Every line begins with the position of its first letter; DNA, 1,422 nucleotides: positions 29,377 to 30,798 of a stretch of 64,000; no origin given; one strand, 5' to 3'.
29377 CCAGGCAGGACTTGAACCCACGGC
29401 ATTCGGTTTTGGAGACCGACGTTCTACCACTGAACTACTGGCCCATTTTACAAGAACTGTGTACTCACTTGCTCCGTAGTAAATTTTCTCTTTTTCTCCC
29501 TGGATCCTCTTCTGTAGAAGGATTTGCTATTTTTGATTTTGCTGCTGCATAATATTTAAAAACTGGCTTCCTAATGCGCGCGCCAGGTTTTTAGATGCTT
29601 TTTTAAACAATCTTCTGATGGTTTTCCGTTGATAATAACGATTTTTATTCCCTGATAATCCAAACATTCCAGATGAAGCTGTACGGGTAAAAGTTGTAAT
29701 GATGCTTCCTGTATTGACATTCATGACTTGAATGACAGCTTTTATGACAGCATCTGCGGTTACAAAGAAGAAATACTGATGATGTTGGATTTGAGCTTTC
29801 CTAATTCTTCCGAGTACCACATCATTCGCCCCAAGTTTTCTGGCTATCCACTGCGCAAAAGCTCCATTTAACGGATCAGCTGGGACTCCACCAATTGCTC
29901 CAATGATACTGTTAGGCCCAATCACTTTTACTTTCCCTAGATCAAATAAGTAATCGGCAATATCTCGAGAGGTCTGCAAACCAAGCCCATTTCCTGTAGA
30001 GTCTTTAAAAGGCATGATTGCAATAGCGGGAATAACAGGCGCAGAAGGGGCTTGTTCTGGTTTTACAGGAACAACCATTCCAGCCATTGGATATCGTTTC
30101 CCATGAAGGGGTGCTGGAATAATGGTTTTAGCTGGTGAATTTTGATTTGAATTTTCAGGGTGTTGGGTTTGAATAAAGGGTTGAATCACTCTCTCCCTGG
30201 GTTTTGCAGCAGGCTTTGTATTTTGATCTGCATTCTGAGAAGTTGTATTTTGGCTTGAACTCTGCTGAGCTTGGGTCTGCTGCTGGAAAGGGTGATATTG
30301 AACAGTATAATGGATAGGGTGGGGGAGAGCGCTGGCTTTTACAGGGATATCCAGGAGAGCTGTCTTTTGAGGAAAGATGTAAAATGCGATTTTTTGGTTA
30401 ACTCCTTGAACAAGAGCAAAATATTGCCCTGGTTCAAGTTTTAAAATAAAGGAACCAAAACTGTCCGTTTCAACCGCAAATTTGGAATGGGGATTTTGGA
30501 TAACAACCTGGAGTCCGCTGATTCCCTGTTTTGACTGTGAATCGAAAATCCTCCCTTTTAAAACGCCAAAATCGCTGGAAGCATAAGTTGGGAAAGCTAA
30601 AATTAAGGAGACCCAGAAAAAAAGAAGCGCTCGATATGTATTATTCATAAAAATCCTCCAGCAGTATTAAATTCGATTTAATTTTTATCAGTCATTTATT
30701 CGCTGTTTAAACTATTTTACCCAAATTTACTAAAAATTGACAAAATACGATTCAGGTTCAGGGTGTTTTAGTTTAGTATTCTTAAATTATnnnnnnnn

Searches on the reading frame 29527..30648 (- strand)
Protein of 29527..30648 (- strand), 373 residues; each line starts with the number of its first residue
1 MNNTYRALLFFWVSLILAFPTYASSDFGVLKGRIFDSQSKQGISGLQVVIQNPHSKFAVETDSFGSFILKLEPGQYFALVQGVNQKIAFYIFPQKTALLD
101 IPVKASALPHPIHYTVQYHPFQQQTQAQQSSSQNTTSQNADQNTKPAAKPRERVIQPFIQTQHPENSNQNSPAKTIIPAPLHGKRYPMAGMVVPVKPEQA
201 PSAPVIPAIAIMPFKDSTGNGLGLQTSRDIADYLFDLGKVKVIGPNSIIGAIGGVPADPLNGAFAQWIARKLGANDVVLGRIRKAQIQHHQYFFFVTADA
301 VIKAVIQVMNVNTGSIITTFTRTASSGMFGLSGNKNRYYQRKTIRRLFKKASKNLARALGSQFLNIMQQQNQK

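Call 21: find_encoding_contigs(protein=window:29527-30648:-, flank=10000, max_places=1)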
Protein window:29527-30648:- (373 aa): 24 contigs read that carry it; 1 place shown.
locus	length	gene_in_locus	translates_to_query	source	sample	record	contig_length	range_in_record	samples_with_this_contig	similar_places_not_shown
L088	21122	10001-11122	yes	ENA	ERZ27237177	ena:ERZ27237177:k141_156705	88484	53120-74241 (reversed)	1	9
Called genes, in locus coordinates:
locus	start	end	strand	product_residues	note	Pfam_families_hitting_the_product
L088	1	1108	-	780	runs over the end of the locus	PF11992:TgpA_N, PF01841:Transglut_core, PF13559:DUF4129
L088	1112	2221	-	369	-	-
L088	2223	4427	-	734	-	PF01966:HD, PF13328:HD_4, PF04607:RelA_SpoT, PF02824:TGS, PF19296:RelA_AH, PF28438:RelA_RIS, PF13291:ACT_4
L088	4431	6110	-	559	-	PF00004:AAA, PF17862:AAA_lid_3 (weak)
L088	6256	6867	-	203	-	-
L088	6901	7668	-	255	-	-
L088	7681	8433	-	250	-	PF04012:PspA_IM30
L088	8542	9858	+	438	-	PF00579:tRNA-synt_1b, PF22421:SYY_C-terminal (faint), PF01479:S4 (weak)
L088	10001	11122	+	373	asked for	PF13620:CarboxypepD_reg (faint)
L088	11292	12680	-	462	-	PF12796:Ank_2, PF13637:Ank_4, PF00023:Ank (weak), PF12796:Ank_2, PF00023:Ank (weak), PF12796:Ank_2, PF13637:Ank_4 (weak), PF13857:Ank_5, +2 more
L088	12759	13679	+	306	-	-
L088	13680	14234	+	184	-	PF08645:PNK3P, PF13344:Hydrolase_6 (faint), PF00702:Hydrolase, PF13419:HAD_2 (weak), PF13242:Hydrolase_like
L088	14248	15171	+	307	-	PF00535:Glycos_transf_2, PF10111:Glyco_tranf_2_2, PF13641:Glyco_tranf_2_3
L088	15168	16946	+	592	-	PF13524:Glyco_trans_1_2, PF13181:TPR_8 (faint), PF00515:TPR_1 (faint), PF07719:TPR_2 (faint)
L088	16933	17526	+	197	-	PF13578:Methyltransf_24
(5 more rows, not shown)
